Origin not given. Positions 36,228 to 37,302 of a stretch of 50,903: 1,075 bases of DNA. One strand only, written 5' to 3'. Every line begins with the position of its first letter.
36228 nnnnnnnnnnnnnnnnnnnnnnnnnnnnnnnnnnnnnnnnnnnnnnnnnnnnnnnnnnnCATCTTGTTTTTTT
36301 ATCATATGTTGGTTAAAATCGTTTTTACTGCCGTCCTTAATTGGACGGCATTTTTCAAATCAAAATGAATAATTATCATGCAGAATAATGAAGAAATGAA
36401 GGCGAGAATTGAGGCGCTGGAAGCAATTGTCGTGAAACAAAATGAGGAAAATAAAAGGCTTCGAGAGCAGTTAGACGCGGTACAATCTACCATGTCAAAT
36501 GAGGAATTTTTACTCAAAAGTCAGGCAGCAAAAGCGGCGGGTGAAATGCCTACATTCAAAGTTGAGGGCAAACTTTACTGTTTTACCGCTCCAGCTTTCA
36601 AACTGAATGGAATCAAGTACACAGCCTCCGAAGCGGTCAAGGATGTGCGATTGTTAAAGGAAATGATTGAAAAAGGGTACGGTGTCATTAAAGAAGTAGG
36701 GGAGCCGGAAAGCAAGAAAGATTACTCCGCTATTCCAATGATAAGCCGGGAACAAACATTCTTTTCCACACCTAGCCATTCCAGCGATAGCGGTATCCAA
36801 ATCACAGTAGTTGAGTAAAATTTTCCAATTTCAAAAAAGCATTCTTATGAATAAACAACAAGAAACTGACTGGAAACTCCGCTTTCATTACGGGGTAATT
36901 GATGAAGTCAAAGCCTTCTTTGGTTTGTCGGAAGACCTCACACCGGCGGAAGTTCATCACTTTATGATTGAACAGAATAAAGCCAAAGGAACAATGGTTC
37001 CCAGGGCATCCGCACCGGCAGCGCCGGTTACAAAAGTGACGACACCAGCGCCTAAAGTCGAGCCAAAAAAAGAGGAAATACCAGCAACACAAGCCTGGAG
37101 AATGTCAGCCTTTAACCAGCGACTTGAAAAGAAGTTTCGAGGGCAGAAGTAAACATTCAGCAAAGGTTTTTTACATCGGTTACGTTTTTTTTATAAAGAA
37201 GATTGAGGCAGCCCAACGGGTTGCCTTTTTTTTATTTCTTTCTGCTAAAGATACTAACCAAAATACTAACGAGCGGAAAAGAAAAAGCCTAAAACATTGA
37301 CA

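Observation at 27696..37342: Compact 9.6-kb integrative element in initiator tRNA-Met with a replication module but no transfer or virion genes (satellite-like?)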

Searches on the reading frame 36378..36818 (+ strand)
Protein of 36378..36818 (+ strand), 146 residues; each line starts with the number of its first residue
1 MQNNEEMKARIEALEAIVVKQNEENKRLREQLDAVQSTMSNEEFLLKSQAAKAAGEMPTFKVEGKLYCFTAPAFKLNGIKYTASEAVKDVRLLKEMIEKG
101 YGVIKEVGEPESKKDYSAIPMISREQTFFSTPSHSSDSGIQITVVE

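Call 12: search_protein_families(library=pfam, proteins=[window:36378-36818:+], max_evalue=0.01)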
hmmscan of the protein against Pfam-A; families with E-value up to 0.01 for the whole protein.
window:36378-36818:+ (146 aa): 0 families

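Call 16: search_protein_families(library=phrogs, proteins=[window:36378-36818:+], max_evalue=0.01)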
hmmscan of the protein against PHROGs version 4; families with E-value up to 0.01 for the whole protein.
window:36378-36818:+ (146 aa): 0 families

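Call 17: search_protein_families(library=ncbifam, proteins=[window:36378-36818:+], max_evalue=0.01)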
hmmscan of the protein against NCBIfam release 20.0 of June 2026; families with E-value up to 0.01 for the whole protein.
window:36378-36818:+ (146 aa): 0 families

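Call 44: search_protein_families(library=padloc, proteins=[window:36378-36818:+], max_evalue=0.01)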
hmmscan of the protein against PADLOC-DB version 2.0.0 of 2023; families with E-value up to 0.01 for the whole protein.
window:36378-36818:+ (146 aa): 0 families

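Call 99: search_solved_structures(query=window:36378-36818:+, max_evalue=1)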
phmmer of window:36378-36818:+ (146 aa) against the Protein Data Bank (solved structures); distinct sequences matched with E-value up to 1: 0.

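Call 108: search_protein_families(library=pfam, proteins=[window:36378-36818:+], max_evalue=5)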
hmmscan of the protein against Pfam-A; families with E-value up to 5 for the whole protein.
window:36378-36818:+ (146 aa): 7 families
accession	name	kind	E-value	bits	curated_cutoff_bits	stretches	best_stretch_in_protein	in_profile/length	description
PF11577.13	NEMO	-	0.019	15.4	23.2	1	2-32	24-54/68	NF-kappa-B essential modulator NEMO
PF04102.17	SlyX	-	0.026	15.6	30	1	10-43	18-51/67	SlyX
PF15771.10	IHO1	-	0.042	13.1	27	1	6-36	201-231/575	Interactor of HORMAD1 protein 1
PF17082.10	Spc29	-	0.13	12.5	31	1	7-61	130-185/245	Spindle Pole Component 29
PF15294.11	Leu_zip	-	0.18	11.8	28.2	1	3-53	141-192/275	Leucine zipper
PF06667.17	PspB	-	0.33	11.5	25.6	1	2-23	48-69/73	Phage shock protein B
PF04977.20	DivIC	-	3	8.1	28.9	1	4-37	19-52/80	Septum formation initiator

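Call 113: find_related_loci(query=window:36378-36818:+, collection=viral_contigs, flank=8000)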
Query window:36378-36818:+ (146 aa) in viral_contigs; peptide patterns used: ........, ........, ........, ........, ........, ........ (x = any residue, [..] = any of these).
6 stretches matched a pattern, but none encodes a relative of the query by tblastn (E <= 1e-3).

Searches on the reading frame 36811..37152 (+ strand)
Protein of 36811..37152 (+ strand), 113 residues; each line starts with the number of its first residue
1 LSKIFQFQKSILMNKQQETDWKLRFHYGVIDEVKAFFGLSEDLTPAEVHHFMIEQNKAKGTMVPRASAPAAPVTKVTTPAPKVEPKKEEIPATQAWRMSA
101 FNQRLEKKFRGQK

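Call 12: search_protein_families(library=pfam, proteins=[window:36811-37152:+], max_evalue=0.01)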
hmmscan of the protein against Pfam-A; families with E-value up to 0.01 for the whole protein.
window:36811-37152:+ (113 aa): 0 families

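Call 16: search_protein_families(library=phrogs, proteins=[window:36811-37152:+], max_evalue=0.01)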
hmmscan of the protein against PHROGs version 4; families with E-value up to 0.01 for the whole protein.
window:36811-37152:+ (113 aa): 0 families

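Call 17: search_protein_families(library=ncbifam, proteins=[window:36811-37152:+], max_evalue=0.01)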
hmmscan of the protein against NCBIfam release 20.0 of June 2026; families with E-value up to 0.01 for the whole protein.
window:36811-37152:+ (113 aa): 0 families

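Call 44: search_protein_families(library=padloc, proteins=[window:36811-37152:+], max_evalue=0.01)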
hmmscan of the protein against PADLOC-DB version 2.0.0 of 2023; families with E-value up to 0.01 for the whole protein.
window:36811-37152:+ (113 aa): 0 families

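Call 100: search_solved_structures(query=window:36811-37152:+, max_evalue=1)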
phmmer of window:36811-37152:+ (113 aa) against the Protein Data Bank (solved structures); distinct sequences matched with E-value up to 1: 1.
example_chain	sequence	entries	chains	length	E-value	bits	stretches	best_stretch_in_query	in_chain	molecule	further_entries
1zy8_K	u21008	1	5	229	0.46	14.2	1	57-104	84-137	Pyruvate dehydrogenase protein X component, mitochondrial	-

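Call 108: search_protein_families(library=pfam, proteins=[window:36811-37152:+], max_evalue=5)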
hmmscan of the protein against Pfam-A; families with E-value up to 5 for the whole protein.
window:36811-37152:+ (113 aa): 1 family
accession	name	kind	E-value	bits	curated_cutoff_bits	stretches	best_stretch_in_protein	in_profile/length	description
PF15755.10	DUF4689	-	0.027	14.5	27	1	53-104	108-160/223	Domain of unknown function (DUF4689)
